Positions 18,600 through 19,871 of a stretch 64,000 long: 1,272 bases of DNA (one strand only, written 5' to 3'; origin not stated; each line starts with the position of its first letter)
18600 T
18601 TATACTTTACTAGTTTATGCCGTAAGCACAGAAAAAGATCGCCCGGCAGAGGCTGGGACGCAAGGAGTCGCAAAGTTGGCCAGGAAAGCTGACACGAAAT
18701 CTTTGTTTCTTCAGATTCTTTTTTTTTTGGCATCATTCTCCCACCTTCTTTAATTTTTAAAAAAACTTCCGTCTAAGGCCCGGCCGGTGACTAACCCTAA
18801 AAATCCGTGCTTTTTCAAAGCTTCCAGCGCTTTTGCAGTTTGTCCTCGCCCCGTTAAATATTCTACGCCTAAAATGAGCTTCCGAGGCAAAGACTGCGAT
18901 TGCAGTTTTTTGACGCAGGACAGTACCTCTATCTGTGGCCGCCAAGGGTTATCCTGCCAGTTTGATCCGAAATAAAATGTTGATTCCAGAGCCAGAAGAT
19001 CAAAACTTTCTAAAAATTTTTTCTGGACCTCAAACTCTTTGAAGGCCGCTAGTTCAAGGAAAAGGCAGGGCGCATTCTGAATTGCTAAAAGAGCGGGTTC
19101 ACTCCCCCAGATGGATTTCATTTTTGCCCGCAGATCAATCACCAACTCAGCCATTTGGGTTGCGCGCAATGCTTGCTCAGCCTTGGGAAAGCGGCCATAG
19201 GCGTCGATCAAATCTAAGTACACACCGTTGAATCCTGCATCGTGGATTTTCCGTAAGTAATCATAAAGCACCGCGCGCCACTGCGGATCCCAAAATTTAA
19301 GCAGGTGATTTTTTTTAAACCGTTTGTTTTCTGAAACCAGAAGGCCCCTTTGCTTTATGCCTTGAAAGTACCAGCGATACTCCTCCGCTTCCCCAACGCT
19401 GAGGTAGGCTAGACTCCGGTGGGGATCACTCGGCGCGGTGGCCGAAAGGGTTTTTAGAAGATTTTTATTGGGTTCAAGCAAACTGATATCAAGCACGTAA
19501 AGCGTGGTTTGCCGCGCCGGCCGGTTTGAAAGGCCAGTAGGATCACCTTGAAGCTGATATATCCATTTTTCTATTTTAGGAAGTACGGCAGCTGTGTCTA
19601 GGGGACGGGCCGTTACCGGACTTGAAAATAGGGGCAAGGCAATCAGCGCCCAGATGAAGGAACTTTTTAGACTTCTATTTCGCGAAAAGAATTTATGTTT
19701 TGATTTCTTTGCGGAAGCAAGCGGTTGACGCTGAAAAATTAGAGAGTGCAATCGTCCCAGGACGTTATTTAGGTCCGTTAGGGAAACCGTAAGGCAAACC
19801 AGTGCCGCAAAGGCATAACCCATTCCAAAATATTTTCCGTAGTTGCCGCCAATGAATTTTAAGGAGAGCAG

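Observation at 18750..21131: GH114-like hydrolase module fused to the C-terminus of PelG, while the PelA-like protein lacks its hydrolase domain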

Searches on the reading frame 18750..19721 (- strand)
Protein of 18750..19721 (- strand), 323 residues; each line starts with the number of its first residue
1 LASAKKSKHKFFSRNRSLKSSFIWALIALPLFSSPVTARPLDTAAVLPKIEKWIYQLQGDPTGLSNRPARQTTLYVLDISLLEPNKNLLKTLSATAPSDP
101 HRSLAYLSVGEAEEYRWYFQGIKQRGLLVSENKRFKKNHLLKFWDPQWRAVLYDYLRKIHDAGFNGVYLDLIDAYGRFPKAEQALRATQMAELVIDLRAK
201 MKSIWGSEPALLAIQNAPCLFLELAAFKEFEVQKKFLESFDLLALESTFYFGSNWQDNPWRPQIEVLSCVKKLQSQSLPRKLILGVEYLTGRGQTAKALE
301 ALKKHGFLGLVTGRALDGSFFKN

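Call 7: search_solved_structures(query=window:18750-19700:-, max_evalue=1, show_alignments=3)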
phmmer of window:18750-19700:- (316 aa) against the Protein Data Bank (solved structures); distinct sequences matched with E-value up to 1: 6.
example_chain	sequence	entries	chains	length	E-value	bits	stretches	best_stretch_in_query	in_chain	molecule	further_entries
9eux_G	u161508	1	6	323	9.2e-14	54.7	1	20-175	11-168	Uncharacterized protein TM_1410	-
2aam_A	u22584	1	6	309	8.4e-13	51.6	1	43-175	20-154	Hypothetical protein TM1410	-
9euz_A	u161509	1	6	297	9e-13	51.5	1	43-175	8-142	Uncharacterized protein TM_1410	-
9ep5_A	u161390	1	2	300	2.5e-11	46.7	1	33-310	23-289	Glycoside-hydrolase family GH114 TIM-barrel domain-containing protein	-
5tcb_A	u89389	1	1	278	0.043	16.4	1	96-171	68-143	PelA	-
5tsy_A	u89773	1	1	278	0.044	16.3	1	96-171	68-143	PelA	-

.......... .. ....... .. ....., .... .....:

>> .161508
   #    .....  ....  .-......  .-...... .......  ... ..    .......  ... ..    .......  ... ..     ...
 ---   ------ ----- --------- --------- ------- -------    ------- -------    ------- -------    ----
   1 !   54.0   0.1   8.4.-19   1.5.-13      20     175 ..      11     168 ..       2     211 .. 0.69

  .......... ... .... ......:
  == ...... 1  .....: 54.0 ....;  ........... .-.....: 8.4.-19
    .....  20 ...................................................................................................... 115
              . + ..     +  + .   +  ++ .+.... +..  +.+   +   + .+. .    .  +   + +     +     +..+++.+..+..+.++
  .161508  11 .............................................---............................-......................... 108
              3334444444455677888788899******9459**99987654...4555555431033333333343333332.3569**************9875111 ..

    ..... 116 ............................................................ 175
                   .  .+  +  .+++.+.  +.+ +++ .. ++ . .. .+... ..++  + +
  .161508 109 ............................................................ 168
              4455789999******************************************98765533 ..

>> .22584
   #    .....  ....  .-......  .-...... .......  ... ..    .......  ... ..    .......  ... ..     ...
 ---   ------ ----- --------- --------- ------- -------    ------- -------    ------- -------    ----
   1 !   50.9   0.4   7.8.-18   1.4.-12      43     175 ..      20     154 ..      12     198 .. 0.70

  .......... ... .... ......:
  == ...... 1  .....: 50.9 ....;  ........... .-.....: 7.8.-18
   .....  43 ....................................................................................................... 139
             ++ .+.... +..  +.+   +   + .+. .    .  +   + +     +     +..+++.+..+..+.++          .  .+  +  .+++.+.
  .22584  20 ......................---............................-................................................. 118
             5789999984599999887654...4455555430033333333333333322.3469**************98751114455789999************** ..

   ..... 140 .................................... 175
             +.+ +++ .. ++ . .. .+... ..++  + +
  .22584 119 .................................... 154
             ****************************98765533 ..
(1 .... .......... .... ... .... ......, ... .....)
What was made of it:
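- On CAZy GH191 (TM1410 / Env-GH191 endo-α-1,4-galactosaminidase family): Single sequence: TM1410 E 9.2e-14, 9ep5 E 2.5e-11, PelA hydrolase domain E 0.04 (call 7).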

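Call 21: find_homologous_proteins(query=window:18750-19721:-, max_evalue=0.001)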
Query window:18750-19721:- (323 aa): 105 proteins with E <= 0.001 among 3311 candidates.
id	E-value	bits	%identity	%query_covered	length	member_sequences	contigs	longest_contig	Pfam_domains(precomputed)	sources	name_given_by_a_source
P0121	2.2e-34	137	34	90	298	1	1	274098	PF03537.20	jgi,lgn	-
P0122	8.5e-31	126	32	91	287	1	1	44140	PF03537.20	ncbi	-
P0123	1.4e-26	112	32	84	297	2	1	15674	PF03537.20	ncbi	ncbi:MAG: endo alpha-1,4 polygalactosaminidase [Bdellovibrio sp.]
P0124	7.0e-26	109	32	84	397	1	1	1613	PF03537.20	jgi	-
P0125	1.3e-25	109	32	84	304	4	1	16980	PF03537.20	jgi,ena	-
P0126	1.4e-25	108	29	93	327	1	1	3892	PF03537.20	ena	-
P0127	4.3e-24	103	33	85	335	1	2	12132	PF03537.20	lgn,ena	-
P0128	1.2e-23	102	30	84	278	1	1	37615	PF03537.20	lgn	-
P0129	6.8e-23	100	30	84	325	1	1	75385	PF03537.20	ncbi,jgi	jgi:cysteinyl-tRNA synthetase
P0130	3.8e-22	97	31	94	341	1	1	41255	PF03537.20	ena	-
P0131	2.3e-21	95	32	85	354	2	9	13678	PF03537.20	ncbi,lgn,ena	-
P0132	6.1e-21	93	31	93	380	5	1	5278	PF03537.20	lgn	-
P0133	1.4e-20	92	32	85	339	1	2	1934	PF03537.20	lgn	-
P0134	2.1e-20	91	32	85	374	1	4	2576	PF03537.20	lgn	-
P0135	2.7e-20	91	31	84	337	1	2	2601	PF03537.20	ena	-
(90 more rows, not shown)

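Call 27: find_encoding_contigs(protein=P0121, flank=10000, max_places=2)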
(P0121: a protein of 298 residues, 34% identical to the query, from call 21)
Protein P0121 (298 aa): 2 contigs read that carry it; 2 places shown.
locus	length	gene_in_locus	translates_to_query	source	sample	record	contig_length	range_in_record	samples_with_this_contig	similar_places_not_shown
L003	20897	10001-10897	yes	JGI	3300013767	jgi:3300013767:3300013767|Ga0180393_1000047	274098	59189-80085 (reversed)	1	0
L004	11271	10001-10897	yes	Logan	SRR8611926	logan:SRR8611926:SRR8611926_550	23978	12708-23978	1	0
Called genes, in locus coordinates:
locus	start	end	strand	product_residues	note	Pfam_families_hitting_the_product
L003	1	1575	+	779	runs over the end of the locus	-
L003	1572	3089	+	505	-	PF13428:TPR_14 (faint), PF00515:TPR_1 (faint), PF00637:Clathrin (faint), PF07719:TPR_2 (faint), PF13181:TPR_8 (faint), PF13432:TPR_16 (faint), PF14559:TPR_19 (faint), PF23914:TPR_CcmH_CycH (weak), +4 more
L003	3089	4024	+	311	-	PF13371:TPR_9 (faint), PF13428:TPR_14 (faint), PF07719:TPR_2 (faint), PF13432:TPR_16 (faint)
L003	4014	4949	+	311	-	-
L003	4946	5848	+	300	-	PF02985:HEAT (faint), PF13432:TPR_16 (weak), PF14559:TPR_19 (weak)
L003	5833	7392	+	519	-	PF11997:DUF3492, PF13579:Glyco_trans_4_4, PF13439:Glyco_transf_4, PF20706:GT4-conflict (weak), PF00534:Glycos_transf_1, PF13692:Glyco_trans_1_4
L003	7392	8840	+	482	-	PF16933:PelG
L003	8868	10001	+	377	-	-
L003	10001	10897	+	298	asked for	PF03537:Glyco_hydro_114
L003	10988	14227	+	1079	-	PF00069:Pkinase, PF01636:APH (faint), PF07714:PK_Tyr_Ser-Thr, PF03109:ABC1 (weak), PF13191:AAA_16, PF13401:AAA_22 (weak), PF20703:nSTAND1, PF25201:nSTAND6 (faint)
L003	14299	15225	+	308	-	-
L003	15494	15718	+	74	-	-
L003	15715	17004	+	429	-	-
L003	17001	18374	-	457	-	PF00083:Sugar_tr, PF05977:MFS_3, PF07690:MFS_1, PF03137:OATP (weak)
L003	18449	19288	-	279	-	PF13489:Methyltransf_23, PF13847:Methyltransf_31, PF08241:Methyltransf_11, PF08242:Methyltransf_12, PF13649:Methyltransf_25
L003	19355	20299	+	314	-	PF00126:HTH_1, PF03466:LysR_substrate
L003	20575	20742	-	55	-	-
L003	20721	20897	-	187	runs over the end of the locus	PF00239:Resolvase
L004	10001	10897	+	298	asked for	PF03537:Glyco_hydro_114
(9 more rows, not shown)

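Call 28: find_encoding_contigs(protein=P0122, flank=10000, max_places=2)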
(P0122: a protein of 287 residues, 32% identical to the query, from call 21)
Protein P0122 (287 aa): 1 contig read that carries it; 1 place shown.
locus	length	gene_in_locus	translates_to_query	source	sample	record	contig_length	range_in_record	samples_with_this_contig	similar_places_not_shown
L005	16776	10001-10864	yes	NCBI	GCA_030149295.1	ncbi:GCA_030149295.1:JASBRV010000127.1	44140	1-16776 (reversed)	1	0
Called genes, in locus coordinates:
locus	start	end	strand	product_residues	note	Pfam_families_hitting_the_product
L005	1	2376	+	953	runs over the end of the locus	PF13428:TPR_14 (faint), PF13432:TPR_16 (faint), PF14559:TPR_19 (faint)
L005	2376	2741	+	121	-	PF00072:Response_reg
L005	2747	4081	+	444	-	-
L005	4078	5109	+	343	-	-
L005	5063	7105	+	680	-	PF13646:HEAT_2 (weak), PF02985:HEAT (faint)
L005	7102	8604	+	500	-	PF11997:DUF3492, PF13439:Glyco_transf_4, PF13579:Glyco_trans_4_4 (weak), PF00534:Glycos_transf_1, PF13692:Glyco_trans_1_4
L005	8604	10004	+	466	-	PF16933:PelG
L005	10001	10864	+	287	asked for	PF03537:Glyco_hydro_114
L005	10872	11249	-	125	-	PF01124:MAPEG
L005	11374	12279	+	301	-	PF00535:Glycos_transf_2, PF10111:Glyco_tranf_2_2, PF13641:Glyco_tranf_2_3, PF13632:Glyco_trans_2_3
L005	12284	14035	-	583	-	-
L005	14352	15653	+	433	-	-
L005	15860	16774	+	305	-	?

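Call 29: find_encoding_contigs(protein=P0123, flank=10000, max_places=2)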
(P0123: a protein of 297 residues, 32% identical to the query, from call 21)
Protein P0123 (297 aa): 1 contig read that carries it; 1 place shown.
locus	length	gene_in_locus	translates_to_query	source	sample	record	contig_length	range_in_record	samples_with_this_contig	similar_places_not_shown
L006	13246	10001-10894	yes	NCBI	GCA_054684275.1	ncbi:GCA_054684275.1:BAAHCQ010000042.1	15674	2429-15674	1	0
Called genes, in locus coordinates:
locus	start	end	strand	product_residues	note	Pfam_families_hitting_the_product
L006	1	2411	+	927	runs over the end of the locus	PF00515:TPR_1 (faint), PF07719:TPR_2 (faint), PF12895:ANAPC3 (faint), PF13174:TPR_6 (faint), PF13181:TPR_8 (faint), PF13424:TPR_12 (faint), PF13428:TPR_14 (faint), PF13431:TPR_17 (faint), +6 more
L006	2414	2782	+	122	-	PF00072:Response_reg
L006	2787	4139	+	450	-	-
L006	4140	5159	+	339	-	-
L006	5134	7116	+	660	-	PF13646:HEAT_2 (faint)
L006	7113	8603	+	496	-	PF11997:DUF3492, PF13439:Glyco_transf_4, PF20706:GT4-conflict (weak), PF00534:Glycos_transf_1, PF13692:Glyco_trans_1_4, PF13524:Glyco_trans_1_2 (faint)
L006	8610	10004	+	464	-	PF16933:PelG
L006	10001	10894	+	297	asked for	PF03537:Glyco_hydro_114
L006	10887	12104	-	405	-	-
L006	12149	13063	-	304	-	-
